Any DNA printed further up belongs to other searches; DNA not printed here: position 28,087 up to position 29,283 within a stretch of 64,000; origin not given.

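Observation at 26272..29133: Lower-GC three-gene islet between ligA and bolA: two paralogous HTH-like proteins flanking a secreted AIVGTG-repeat protein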

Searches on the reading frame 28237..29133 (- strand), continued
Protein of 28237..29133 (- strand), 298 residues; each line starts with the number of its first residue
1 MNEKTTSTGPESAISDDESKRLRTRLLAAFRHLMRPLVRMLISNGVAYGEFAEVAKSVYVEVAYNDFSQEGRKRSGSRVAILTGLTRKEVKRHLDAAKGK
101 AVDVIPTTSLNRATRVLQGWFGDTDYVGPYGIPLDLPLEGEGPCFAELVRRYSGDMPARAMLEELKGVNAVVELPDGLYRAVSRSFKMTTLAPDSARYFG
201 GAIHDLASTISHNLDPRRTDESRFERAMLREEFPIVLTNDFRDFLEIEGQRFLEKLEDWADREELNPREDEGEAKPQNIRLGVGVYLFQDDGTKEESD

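Call 27: find_related_loci(query=A1, collection=genome_contigs, flank=10000)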
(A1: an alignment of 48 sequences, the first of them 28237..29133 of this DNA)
Query A1 (298 aa) in genome_contigs; peptide patterns used: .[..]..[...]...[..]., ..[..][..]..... (x = any residue, [..] = any of these).
550 stretches matched a pattern; 540 encode a relative of the query (tblastn E <= 1e-3); the best 80 are kept; 80 distinct loci.
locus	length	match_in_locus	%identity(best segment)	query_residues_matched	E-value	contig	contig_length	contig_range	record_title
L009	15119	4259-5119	45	7-295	5e-68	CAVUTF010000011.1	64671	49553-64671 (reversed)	MAG: uncultured Gammaproteobacteria bacterium isolate MFD00962.bin.2.29 genome assembly, contig: contig_129339, whole ge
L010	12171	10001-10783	49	22-288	8e-68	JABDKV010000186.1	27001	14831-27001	MAG: Gammaproteobacteria bacterium isolate SS_bin_58 k127_1242081, whole genome shotgun sequence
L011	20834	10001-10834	43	19-296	8e-68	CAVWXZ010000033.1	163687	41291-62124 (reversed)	MAG: uncultured Gammaproteobacteria bacterium isolate MFD03551.bin.2.133 genome assembly, contig: contig_98556, whole ge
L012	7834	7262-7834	61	7-195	1e-65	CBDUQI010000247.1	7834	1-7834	MAG TPA_asm: uncultured Gammaproteobacteria bacterium isolate SRR18550245_binner23_Refined_1 genome assembly, contig: ER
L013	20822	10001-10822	44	22-294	4e-64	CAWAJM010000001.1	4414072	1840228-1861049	MAG: uncultured Gammaproteobacteria bacterium isolate MFD02416.bin.1.279 genome assembly, contig: contig_10274, whole ge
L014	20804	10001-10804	43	26-297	6e-64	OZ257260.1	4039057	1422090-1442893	MAG: Steroidobacteraceae bacterium isolate 69e77604-6ffc-4d49-a9da-791af772e4f7 genome assembly, chromosome: 1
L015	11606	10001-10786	44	26-291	8e-64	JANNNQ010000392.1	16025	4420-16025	MAG: Pseudomonadota bacterium isolate SOY_34_metabat_85 SOY_34_k141_369979, whole genome shotgun sequence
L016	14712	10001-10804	46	19-291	2e-63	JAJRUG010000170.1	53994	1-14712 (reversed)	MAG: Gammaproteobacteria bacterium isolate Dive96_bin10.163 k141_4997284, whole genome shotgun sequence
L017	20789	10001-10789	47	22-288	6e-63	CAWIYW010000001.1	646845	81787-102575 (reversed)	MAG: uncultured Gammaproteobacteria bacterium isolate MFD06229.bin.2.259 genome assembly, contig: contig_10168, whole ge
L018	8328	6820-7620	46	19-290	1e-62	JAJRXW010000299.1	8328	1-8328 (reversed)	MAG: Gammaproteobacteria bacterium isolate Dive96_bin3.196 k141_4473206, whole genome shotgun sequence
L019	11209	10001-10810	43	22-296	2e-62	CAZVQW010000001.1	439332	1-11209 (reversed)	MAG TPA_asm: uncultured Chromatiaceae bacterium isolate SRP077602_co10_288 genome assembly, contig: NODE_2_length_439332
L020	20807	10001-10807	44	26-297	3e-61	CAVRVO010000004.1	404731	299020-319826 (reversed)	MAG: uncultured Gammaproteobacteria bacterium isolate MFD02242.bin.1.317 genome assembly, contig: contig_2412, whole gen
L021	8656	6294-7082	43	26-290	2e-61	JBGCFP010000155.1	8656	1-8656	MAG: Gammaproteobacteria bacterium isolate SGMAG-18 contig155, whole genome shotgun sequence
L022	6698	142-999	42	6-291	5e-61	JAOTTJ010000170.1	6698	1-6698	MAG: Gammaproteobacteria bacterium isolate 13_July_SF_Bin11 13_July_SF_Bin11_scaffold_5409_c1, whole genome shotgun sequ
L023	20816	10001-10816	41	22-294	1e-60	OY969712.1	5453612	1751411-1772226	MAG: uncultured Gammaproteobacteria bacterium isolate MFD02416.bin.1.163 genome assembly, chromosome: 1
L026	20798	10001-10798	43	22-288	3e-60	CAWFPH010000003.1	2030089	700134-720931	MAG: uncultured Gammaproteobacteria bacterium isolate MFD05442.bin.1.18 genome assembly, contig: contig_3699, whole geno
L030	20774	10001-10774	44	26-288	5e-60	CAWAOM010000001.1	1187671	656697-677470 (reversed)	MAG: uncultured Gammaproteobacteria bacterium isolate MFD03804.bin.1.24 genome assembly, contig: contig_27641, whole gen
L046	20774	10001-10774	41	26-290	6e-56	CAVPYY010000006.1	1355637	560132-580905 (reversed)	MAG: uncultured Gammaproteobacteria bacterium isolate MFD09964.bin.2.5 genome assembly, contig: contig_7166, whole genom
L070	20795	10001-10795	40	20-288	3e-52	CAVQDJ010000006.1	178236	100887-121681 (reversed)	MAG: uncultured Gammaproteobacteria bacterium isolate MFD03551.bin.1.137 genome assembly, contig: contig_13382, whole ge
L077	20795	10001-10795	41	26-295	3e-52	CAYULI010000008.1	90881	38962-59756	MAG TPA_asm: uncultured Nitrospira sp. isolate binchicken_co274_492 genome assembly, contig: NODE_624_length_90881_cov_7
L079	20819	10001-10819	37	19-295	1e-51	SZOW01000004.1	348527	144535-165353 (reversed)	Gammaproteobacteria bacterium PRO2 ZYPT4scaffold_22, whole genome shotgun sequence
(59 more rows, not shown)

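Call 35: predict_structure(alignment_id=A2)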
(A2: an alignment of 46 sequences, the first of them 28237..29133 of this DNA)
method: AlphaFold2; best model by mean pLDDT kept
length: 298 residues; sequences in the alignment: 46
mean_pLDDT: 86.8   pTM: 0.75
mean pLDDT of the five models: 86.8, 86.5, 86.4, 84.2, 83.7
residues with pLDDT >= 90: 161; 70-90: 108; 50-70: 24; < 50: 5
segments of 3 or more residues with pLDDT < 50: 296-298
pLDDT, mean of each block of 10 residues (from residue 1): 52 78 91 89 89 94 92 93 96 93 67 94 96 97 97 95 95 98 86 83 86 89 81 88 92 93 83 77 80 54
secondary structure, 60 per line:
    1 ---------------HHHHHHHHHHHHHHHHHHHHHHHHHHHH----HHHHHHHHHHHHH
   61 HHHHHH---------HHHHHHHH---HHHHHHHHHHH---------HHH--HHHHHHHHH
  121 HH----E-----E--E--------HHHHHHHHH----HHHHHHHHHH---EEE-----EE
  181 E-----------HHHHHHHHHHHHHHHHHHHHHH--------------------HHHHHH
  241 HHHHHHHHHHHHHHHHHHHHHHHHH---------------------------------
elements in order: H16-43 H48-66 H76-83 H87-97 H112-122 H145-153 H158-167 E171-173 E179-181 H193-214 H235-265

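Call 38: search_protein_families(library=pfam, proteins=[L001:8903-9727:+, L004:4107-5645:+, L006:4996-6156:+, L011:10840-12171:+, L013:8214-9827:+, L014:10866-12083:+, L046:10781-12256:+, L077:10822-12303:+, L007:8825-9604:+, L079:10871-11689:+], max_evalue=1)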
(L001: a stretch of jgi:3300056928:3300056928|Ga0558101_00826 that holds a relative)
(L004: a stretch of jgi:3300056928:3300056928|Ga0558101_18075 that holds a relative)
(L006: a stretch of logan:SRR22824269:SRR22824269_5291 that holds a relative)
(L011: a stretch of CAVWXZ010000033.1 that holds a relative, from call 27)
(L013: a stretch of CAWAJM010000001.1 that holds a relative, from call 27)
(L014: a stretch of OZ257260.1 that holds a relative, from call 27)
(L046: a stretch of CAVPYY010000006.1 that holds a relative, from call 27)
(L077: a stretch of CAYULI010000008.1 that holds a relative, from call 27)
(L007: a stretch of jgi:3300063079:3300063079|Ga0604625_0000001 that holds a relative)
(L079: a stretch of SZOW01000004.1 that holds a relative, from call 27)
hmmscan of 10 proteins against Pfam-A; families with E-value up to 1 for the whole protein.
L001:8903-9727:+ (274 aa): 0 families

L004:4107-5645:+ (512 aa): 0 families

L006:4996-6156:+ (386 aa): 1 family
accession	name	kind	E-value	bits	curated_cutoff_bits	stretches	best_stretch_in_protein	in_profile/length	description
PF18914.6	DUF5666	-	0.008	16.9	27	1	261-313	2-59/60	Domain of unknown function (DUF5666)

L011:10840-12171:+ (443 aa): 1 family
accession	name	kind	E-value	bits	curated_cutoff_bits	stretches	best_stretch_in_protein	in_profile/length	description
PF18914.6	DUF5666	-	0.0011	19.7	27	1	381-438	2-59/60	Domain of unknown function (DUF5666)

L013:8214-9827:+ (537 aa): 0 families

L014:10866-12083:+ (405 aa): 0 families

L046:10781-12256:+ (491 aa): 2 families
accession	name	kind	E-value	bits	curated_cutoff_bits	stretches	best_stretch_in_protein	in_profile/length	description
PF18914.6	DUF5666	-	3.5e-53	178.2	27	6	124-187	1-60/60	Domain of unknown function (DUF5666)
PF08504.16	RunxI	-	0.032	15.1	27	1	200-253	30-83/93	Runx inhibition domain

L077:10822-12303:+ (493 aa): 5 families
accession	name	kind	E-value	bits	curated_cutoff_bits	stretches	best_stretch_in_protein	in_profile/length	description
PF18914.6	DUF5666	-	1.7e-30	105.5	27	3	280-337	1-59/60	Domain of unknown function (DUF5666)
PF14481.13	Fimbrial_PilY2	-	0.0056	16.7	25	1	58-107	21-67/75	Type 4 fimbrial biogenesis protein PilY2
PF23038.1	KOW6_SPT51-2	-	0.13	12.2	27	1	117-139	14-36/51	Transcription elongation factor SPT5 homolog 1/2, KOW6 domain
PF16653.10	Sacchrp_dh_C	-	0.21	12.1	31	1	279-385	53-144/265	Saccharopine dehydrogenase C-terminal domain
PF02017.21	CIDE-N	-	0.26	11.8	23.5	1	450-467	43-60/76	CIDE-N domain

L007:8825-9604:+ (259 aa): 2 families
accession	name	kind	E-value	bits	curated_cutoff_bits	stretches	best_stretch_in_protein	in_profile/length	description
PF18914.6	DUF5666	-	1.4e-19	70.6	27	3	111-167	1-57/60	Domain of unknown function (DUF5666)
PF01336.31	tRNA_anti-codon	-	0.0054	17.1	27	1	54-99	27-65/75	OB-fold nucleic acid binding domain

L079:10871-11689:+ (272 aa): 1 family
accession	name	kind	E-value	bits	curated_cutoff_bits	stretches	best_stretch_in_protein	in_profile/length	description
PF18914.6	DUF5666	-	2.3e-09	37.8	27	1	68-121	2-58/60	Domain of unknown function (DUF5666)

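Call 45: search_solved_structures(query=A2, max_evalue=10, show_alignments=3)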
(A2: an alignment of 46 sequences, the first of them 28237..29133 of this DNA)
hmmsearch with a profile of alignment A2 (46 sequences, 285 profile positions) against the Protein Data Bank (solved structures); distinct sequences matched with E-value up to 10: 3.
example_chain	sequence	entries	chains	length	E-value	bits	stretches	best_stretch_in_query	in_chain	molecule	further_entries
7ueb_E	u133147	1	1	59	1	12.1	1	59-92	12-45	PscE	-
4y6c_A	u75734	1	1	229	1.1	12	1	133-241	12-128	ANSERINA PUTATIVE KINESIN LIGHT chain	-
7zcu_S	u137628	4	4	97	1.6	11.4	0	111-135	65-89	PucA-LH2-gamma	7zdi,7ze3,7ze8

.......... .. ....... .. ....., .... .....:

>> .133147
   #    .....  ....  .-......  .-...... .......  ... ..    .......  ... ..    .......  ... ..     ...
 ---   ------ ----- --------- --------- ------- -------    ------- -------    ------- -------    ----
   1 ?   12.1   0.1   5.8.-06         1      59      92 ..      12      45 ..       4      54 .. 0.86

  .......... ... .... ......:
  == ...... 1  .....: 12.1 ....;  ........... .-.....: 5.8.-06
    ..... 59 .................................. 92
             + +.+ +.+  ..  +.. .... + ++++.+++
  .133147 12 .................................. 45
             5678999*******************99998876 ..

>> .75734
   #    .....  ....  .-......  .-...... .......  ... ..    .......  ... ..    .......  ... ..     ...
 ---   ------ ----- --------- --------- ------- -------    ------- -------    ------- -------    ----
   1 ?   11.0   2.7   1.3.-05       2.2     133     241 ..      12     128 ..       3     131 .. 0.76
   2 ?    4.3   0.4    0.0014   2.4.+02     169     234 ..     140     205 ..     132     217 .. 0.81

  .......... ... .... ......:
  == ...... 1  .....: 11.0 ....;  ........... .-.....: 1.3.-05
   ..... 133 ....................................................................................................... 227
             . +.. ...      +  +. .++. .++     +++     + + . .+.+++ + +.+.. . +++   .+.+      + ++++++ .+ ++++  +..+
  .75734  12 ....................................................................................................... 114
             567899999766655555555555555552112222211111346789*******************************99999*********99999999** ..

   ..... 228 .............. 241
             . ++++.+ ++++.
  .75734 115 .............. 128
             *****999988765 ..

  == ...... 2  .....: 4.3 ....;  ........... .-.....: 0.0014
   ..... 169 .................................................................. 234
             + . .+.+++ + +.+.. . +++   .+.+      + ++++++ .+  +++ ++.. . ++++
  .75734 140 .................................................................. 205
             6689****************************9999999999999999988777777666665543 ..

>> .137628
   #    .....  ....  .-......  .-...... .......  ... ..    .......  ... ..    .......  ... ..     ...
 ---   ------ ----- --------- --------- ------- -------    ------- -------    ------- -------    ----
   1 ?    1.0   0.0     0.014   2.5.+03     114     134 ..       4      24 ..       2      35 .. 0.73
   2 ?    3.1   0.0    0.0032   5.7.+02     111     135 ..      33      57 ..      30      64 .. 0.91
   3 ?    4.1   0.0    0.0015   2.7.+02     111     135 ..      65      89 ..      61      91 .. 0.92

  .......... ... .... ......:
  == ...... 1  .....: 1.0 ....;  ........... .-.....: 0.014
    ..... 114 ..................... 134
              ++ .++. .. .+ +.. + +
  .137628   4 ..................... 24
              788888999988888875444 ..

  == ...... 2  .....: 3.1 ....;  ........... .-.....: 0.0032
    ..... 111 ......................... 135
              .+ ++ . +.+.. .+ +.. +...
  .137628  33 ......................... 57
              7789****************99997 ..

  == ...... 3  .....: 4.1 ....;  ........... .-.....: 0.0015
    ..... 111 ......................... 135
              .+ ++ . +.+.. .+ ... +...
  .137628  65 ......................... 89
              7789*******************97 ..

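Call 47: fold_search(model_id=the predicted structure, library=pdb)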
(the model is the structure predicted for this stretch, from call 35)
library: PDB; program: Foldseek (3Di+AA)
matches with E <= 10: 596; with E <= 0.001: 2
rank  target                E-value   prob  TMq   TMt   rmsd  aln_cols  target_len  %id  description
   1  4izz_A                1.1e-04  1.00  0.41  0.41   9.4       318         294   14  Crystal Structure of Fischerella Transcription Factor HetR complexed with 21mer DNA target (released 2013-03-27)
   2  4j00_A                1.1e-04  1.00  0.40  0.40   9.3       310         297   14  Crystal Structure of Fischerella Transcription Factor HetR complexed with 24mer DNA target (released 2013-03-27)
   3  3qod_A                3.6e-03  0.95  0.29  0.30  11.2       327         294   16  Crystal Structure of Heterocyst Differentiation Protein, HetR from Fischerella mv11 (released 2011-04-20)
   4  3mq0_A                1.6e-01  0.77  0.15  0.18   8.5       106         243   24  Crystal Structure of Agobacterium tumefaciens repressor BlcR (released 2011-03-30)
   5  6hlu_B                2.8e-01  0.28  0.17  0.07  15.0       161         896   13  Crystal structure of the LRR-Roc-COR domain of the Chlorobium tepidum Roco protein (released 2018-12-26)
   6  3mq0_B                3.7e-01  0.54  0.16  0.19  10.5       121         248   25  Crystal Structure of Agobacterium tumefaciens repressor BlcR (released 2011-03-30)
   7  3w6j_E                3.7e-01  0.23  0.15  0.25  15.3       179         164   13  Crystal structure of ScpAB core complex (released 2013-04-24)
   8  8jo2_D                5.8e-01  0.06  0.11  0.04  18.7       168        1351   14  Structural basis of transcriptional activation by the OmpR/PhoB-family response regulator PmrA (released 2023-08-30)
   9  7b5y_D                6.2e-01  0.35  0.17  0.23  17.1       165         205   14  S. agalactiae BusR in complex with its busAB-promotor DNA (released 2021-08-11)
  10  7clu_A                7.4e-01  0.10  0.16  0.15  16.3       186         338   19  PigF with SAH (released 2021-07-28)
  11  1trr_A                7.8e-01  0.54  0.17  0.42  14.1       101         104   14  TANDEM BINDING IN CRYSTALS OF A TRP REPRESSOR/OPERATOR HALF-SITE COMPLEX (released 1993-10-21)
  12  6inw_A                8.3e-01  0.10  0.14  0.11  16.9       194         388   14  A Pericyclic Reaction enzyme (released 2019-07-03)
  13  2x4h_A                8.8e-01  0.14  0.13  0.27  13.5       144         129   14  Crystal Structure of the hypothetical protein SSo2273 from Sulfolobus solfataricus (released 2010-07-21)
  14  7wup_B                8.8e-01  0.09  0.14  0.12  16.8       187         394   14  The crystal structure of ApiI (released 2023-02-15)
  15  7y3h                  8.8e-01  0.09  0.15  0.12  17.2       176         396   15  Crystal Structure of Diels-Alderase ApiI in complex with SAM and product (released 2023-06-14)
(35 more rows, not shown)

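Call 93: search_protein_families(library=padloc, proteins=[window:28237-29133:-], max_evalue=0.01)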
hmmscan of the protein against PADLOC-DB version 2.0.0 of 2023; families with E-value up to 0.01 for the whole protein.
window:28237-29133:- (298 aa): 0 families

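Call 94: search_protein_families(library=phrogs, proteins=[window:28237-29133:-], max_evalue=0.01)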
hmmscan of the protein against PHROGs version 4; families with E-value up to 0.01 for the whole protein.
window:28237-29133:- (298 aa): 0 families

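Call 96: search_protein_families(library=pfam, alignment_id=A2, max_evalue=10)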
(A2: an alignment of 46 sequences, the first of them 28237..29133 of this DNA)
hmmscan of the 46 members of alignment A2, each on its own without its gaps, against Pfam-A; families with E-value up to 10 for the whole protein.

A. member 1, window:28237-29133:- (298 aa): 1 family
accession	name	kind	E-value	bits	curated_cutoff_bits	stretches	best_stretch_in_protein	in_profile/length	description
PF20112.4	DUF6502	-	1.2e-53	182.2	27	1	26-291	4-264/268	Family of unknown function (DUF6502)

B. families by the number of members that match (of 46 scanned): 21 families
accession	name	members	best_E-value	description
PF20112.4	DUF6502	46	5.2e-69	Family of unknown function (DUF6502)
PF24409.1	wHTH-PRTase_assc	3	0.056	wHTH-PRTase associated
PF01399.33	PCI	2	0.0035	PCI domain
PF09479.16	Flg_new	2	0.096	Listeria-Bacteroides repeat domain (List_Bact_rpt)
PF12705.13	PDDEXK_1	2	0.1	PD-(D/E)XK nuclease superfamily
PF17935.6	TetR_C_27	2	0.17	Tetracyclin repressor-like, C-terminal domain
PF20459.4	DUF6712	2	0.18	Family of unknown function (DUF6712)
PF01442.23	Apolipoprotein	1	0.04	Apolipoprotein A1/A4/E domain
PF11728.13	ArAE_1_C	1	0.046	Putative aromatic acid exporter C-terminal domain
PF18274.6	V_ATPase_prox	1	0.078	Vacuolar ATPase Subunit I N-terminal proximal lobe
PF25280.1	POTRA2_Toc75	1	0.079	Toc75-like, second POTRA domain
PF20863.2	IcmR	1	0.099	IcmR, middle region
PF21948.1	LplA-B_cat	1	0.11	Lipoyl protein ligase A/B catalytic domain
PF17932.6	TetR_C_24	1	0.14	Tetracyclin repressor-like, C-terminal domain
PF08807.15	DUF1798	1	0.16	Bacterial domain of unknown function (DUF1798)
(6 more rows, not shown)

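Call 111: search_protein_families(library=pfam, proteins=[L030:10828-12918:+, L070:10980-12383:+, L017:10848-11960:+, L026:8259-9794:+], max_evalue=10)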
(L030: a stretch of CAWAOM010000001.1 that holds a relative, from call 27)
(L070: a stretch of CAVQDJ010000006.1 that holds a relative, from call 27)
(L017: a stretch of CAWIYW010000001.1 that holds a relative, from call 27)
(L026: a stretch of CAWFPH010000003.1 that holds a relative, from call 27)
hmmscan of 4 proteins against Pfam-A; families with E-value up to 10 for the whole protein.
L030:10828-12918:+ (696 aa): 2 families
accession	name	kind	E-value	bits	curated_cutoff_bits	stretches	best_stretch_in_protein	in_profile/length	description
PF20622.4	Big_15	-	0.00035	20.8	27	1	630-672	28-70/82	Bacterial Ig domain (Big_16)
PF18914.6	DUF5666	-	0.0021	18.8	27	1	523-580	2-59/60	Domain of unknown function (DUF5666)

L070:10980-12383:+ (467 aa): 3 families
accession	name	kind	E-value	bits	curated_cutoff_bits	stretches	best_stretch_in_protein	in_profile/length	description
PF22178.3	Gp5_trimer_C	-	4.8e-06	27.2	30.9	1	227-271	53-97/112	Bacteriophage T4 gp5 C-terminal trimerisation domain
PF18914.6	DUF5666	-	4.2e-05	24.2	27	1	328-380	2-59/60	Domain of unknown function (DUF5666)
PF19135.5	DUF5818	-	0.0035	17.3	27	1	344-380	18-54/57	Protein of unknown function (DUF5818)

L017:10848-11960:+ (370 aa): 3 families
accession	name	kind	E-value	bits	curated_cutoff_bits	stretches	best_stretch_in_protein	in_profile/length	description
PF25296.1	Decapeptide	-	1e-11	45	45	3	201-258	16-73/74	Decapeptide repeat region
PF11466.13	Doppel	-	7.2e-06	26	25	0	280-287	22-29/30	Prion-like protein Doppel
PF24158.1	DUF7409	-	0.00054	20.6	27.8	0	248-277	8-37/47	Domain of unknown function (DUF7409)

L026:8259-9794:+ (511 aa): 0 families
